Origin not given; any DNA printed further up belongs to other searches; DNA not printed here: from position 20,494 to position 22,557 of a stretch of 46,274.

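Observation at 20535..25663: Streptomyces-type cslA-glxA-cslZ glycan synthase module inside a reduced-genome backbone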

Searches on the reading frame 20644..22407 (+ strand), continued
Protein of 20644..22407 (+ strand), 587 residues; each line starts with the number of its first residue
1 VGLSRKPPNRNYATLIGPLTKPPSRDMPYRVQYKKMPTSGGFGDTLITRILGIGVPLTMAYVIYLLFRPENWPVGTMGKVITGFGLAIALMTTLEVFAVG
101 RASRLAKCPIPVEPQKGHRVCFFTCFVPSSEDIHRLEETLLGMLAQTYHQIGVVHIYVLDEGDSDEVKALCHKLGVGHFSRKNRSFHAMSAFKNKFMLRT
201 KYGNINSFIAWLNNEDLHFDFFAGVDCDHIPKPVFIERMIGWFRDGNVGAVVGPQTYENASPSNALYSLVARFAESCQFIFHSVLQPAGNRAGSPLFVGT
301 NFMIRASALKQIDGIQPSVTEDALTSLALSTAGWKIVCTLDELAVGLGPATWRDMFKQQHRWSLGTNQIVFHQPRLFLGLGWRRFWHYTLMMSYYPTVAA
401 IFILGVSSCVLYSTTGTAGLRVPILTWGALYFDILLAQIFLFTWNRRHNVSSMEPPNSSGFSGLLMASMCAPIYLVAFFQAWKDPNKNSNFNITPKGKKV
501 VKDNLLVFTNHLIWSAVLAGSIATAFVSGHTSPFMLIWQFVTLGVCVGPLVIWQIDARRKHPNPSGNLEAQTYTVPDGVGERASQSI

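Call 58: find_encoding_contigs(protein=P0008, flank=10000, max_places=2)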
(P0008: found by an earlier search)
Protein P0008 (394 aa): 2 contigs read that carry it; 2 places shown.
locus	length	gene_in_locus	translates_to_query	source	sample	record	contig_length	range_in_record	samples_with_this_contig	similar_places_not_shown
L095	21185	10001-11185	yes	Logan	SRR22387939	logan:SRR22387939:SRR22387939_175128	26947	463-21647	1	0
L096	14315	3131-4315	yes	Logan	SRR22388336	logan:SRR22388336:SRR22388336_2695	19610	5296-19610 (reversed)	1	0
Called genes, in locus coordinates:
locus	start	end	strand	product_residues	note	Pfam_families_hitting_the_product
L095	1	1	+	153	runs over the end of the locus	?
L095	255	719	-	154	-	PF00293:NUDIX, PF14815:NUDIX_4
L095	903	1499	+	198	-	PF00702:Hydrolase, PF13419:HAD_2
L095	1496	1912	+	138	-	PF00293:NUDIX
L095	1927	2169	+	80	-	-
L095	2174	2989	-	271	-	PF17827:PrmC_N, PF05175:MTS, PF06325:PrmA (weak), PF13649:Methyltransf_25 (weak)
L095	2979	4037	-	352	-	PF03462:PCRF, PF00472:RF-1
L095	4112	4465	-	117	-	PF01197:Ribosomal_L31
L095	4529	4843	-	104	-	-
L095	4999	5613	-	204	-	-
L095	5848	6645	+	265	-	PF00318:Ribosomal_S2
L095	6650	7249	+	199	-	PF00889:EF_TS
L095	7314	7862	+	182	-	-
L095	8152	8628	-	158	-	-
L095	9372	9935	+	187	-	PF01765:RRF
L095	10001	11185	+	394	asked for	PF02163:Peptidase_M50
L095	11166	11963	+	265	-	PF02517:Rce1-like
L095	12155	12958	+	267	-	PF00696:AA_kinase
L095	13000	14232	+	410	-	PF02536:mTERF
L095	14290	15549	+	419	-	PF00587:tRNA-synt_2b, PF03129:HGTP_anticodon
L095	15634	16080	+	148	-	PF03449:GreA_GreB_N, PF01272:GreA_GreB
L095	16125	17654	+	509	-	PF01921:tRNA-synt_1f, PF19269:Anticodon_2 (weak)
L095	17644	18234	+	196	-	PF02245:Pur_DNA_glyco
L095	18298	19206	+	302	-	PF00005:ABC_tran, PF13304:AAA_21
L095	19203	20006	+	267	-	PF12679:ABC2_membrane_2, PF12730:ABC2_membrane_4, PF26999:ABC-2_memb_rel, PF10920:DUF2705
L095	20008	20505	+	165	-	PF01625:PMSR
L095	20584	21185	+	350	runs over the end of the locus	-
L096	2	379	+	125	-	?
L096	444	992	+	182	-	-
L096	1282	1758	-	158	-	-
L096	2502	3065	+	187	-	PF01765:RRF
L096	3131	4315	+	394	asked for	PF02163:Peptidase_M50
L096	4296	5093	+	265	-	PF02517:Rce1-like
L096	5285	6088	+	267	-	PF00696:AA_kinase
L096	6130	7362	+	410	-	PF02536:mTERF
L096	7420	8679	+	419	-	PF00587:tRNA-synt_2b, PF03129:HGTP_anticodon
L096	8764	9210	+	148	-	PF03449:GreA_GreB_N, PF01272:GreA_GreB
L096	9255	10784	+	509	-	PF01921:tRNA-synt_1f, PF19269:Anticodon_2 (weak)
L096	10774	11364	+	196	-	PF02245:Pur_DNA_glyco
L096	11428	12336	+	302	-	PF00005:ABC_tran, PF13304:AAA_21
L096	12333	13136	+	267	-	PF12679:ABC2_membrane_2, PF12730:ABC2_membrane_4, PF26999:ABC-2_memb_rel, PF10920:DUF2705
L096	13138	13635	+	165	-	PF01625:PMSR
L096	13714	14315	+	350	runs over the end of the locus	-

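Call 76: search_protein_families(library=ncbifam, proteins=[window:20644-22407:+], max_evalue=0.01)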
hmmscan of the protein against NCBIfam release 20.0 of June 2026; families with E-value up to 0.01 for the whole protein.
window:20644-22407:+ (587 aa): 4 families
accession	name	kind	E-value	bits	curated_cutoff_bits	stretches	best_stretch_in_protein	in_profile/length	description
TIGR03030.1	CelA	equivalog_domain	1.5e-27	96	699.1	1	72-527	80-530/714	UDP-forming cellulose synthase catalytic subunit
NF008558.0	PRK11498.1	equivalog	1.6e-19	69.4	992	1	120-393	272-530/872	UDP-forming cellulose synthase catalytic subunit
TIGR03937.1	PgaC_IcaA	equivalog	1.8e-09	37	422.3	1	123-413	47-315/407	poly-beta-1,6-N-acetyl-D-glucosamine synthase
TIGR04242.1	nodulat_NodC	equivalog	0.0043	16.1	550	0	125-263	52-176/395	chitooligosaccharide synthase NodC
